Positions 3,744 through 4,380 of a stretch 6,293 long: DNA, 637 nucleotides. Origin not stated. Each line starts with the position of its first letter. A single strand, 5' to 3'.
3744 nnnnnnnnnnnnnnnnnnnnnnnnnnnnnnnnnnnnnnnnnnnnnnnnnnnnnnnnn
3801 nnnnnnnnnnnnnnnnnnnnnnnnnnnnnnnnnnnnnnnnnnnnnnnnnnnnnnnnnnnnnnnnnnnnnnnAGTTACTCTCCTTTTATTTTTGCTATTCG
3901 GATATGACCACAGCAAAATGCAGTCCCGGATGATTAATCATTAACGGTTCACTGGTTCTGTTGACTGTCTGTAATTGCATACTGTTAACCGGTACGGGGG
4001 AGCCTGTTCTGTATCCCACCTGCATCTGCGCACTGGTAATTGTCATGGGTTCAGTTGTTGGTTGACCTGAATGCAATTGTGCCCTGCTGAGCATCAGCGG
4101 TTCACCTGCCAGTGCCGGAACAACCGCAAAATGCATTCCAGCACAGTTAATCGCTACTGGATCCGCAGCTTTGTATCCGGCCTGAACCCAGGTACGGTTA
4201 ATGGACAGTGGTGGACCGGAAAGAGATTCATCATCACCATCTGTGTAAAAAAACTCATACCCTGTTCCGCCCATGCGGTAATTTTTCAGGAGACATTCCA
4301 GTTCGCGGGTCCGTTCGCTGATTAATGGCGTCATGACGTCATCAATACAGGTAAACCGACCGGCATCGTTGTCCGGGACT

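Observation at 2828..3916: Unrecognised 347-362 aa protein inserted between the gpI-like gene and the tail fibre gene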

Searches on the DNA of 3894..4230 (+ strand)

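Call 86: search_dna_similar(query=window:3894-4230:+, collection=ecoli_genomes, mode=distant, max_rows=30, rows=spread)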
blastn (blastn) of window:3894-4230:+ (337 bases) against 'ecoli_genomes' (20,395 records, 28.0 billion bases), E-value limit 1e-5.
Records with a match: 60; places in all: 73; records where one place covers at least 80% of the query: 58.
Genomes with a match: 59 of 5426; with a place that covers at least 80% of the query: 57. Places per genome that has any: lowest 1, median 1, highest 3. On chromosomes: 72 places; on plasmids: 1.
Best place of each record, by identity: 80-90% 58; 60-80% 2.
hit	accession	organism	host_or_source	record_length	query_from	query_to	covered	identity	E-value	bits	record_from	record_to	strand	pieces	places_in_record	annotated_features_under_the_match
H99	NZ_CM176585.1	Escherichia coli strain cS51a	Homo sapiens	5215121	3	327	96%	82.5%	2e-60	332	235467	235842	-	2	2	YmfQ family protein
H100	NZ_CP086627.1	Escherichia coli strain RIVM_C036569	Homo sapiens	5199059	3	327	96%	82.2%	2e-60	327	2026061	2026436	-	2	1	YmfQ family protein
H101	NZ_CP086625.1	Escherichia coli strain RIVM_C037166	Homo sapiens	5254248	3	327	96%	82.2%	2e-60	327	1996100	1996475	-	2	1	YmfQ family protein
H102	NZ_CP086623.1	Escherichia coli strain RIVM_C037794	Homo sapiens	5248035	3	327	96%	82.2%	2e-60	327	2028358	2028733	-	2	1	YmfQ family protein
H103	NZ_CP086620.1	Escherichia coli strain RIVM_C039205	Homo sapiens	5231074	3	327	96%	82.2%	2e-60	327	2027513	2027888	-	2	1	YmfQ family protein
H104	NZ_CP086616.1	Escherichia coli strain RIVM_C039629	Homo sapiens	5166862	3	327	96%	82.2%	2e-60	327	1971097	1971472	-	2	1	YmfQ family protein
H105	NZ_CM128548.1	Escherichia coli strain MMC-J-0078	Homo sapiens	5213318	3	327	96%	82.2%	2e-60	327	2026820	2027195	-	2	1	YmfQ family protein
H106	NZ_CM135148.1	Escherichia coli strain 48956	Homo sapiens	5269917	3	327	96%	82.2%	2e-60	327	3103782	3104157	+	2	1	YmfQ family protein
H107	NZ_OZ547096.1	Escherichia coli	Homo sapiens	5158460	3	327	96%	82.2%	2e-60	327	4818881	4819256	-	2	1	YmfQ family protein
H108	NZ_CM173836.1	Escherichia coli strain 1424KP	Homo sapiens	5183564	3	327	96%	82.2%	2e-60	327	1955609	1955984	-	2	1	YmfQ family protein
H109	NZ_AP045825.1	Escherichia coli strain 23CRST050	Homo sapiens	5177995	3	327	96%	81.8%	9e-59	322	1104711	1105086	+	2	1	YmfQ family protein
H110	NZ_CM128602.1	Escherichia coli strain E300082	Homo sapiens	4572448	3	327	96%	81.5%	5e-56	318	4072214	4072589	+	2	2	YmfQ family protein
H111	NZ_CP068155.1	Escherichia coli strain FDAARGOS_1077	missing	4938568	3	293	86%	83.8%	2e-60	315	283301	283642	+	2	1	none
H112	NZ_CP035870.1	Escherichia coli strain E2528-C1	Homo sapiens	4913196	3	293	86%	83.8%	2e-60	315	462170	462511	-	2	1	none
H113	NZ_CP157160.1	Escherichia coli strain UTAK-3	Bos taurus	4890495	3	293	86%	83.8%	2e-60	315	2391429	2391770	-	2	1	none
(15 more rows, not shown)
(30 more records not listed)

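Call 87: get_annotated_region(hit=H111, flank=7000)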
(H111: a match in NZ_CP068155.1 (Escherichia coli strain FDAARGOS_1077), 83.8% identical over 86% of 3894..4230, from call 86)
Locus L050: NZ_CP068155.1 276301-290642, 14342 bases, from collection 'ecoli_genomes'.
description: Escherichia coli strain FDAARGOS_1077 chromosome, complete genome
organism: Escherichia coli strain FDAARGOS_1077 (NCBI taxid 562)
replicon: chromosome; assembly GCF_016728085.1
host: missing; source: missing; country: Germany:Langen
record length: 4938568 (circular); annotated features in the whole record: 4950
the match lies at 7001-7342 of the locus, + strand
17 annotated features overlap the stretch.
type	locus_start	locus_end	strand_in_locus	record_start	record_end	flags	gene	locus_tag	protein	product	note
CDS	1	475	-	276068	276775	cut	hyaC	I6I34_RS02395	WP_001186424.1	Ni/Fe-hydrogenase b-type cytochrome subunit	-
CDS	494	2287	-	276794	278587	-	hyaB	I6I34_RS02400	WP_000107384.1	Ni/Fe-hydrogenase large subunit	-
CDS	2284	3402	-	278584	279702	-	hyaA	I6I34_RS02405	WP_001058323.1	hydrogenase 1 small subunit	-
tRNA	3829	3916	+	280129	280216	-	-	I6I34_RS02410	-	tRNA-Ser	-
CDS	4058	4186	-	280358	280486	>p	-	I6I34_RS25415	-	DUF4376 domain-containing protein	incomplete; partial in the middle of a contig; missing N-terminus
CDS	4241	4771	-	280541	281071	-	-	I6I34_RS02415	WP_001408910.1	tail fiber assembly protein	-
CDS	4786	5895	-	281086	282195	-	-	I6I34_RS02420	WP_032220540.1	hypothetical protein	-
CDS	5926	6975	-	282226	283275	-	-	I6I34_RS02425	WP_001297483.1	hypothetical protein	-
CDS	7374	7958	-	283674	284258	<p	-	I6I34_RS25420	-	YmfQ family protein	incomplete; partial in the middle of a contig; missing C-terminus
CDS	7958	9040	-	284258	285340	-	-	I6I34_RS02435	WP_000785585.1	baseplate J/gp47 family protein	-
CDS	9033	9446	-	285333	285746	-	-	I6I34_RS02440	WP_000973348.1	phage GP46 family protein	-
CDS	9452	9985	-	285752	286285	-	-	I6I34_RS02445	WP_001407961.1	phage baseplate assembly protein V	-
CDS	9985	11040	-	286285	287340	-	-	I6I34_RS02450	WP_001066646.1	phage baseplate assembly protein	-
CDS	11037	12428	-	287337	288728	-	-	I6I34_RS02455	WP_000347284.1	DNA circularization protein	-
CDS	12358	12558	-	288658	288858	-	-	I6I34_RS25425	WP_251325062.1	hypothetical protein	-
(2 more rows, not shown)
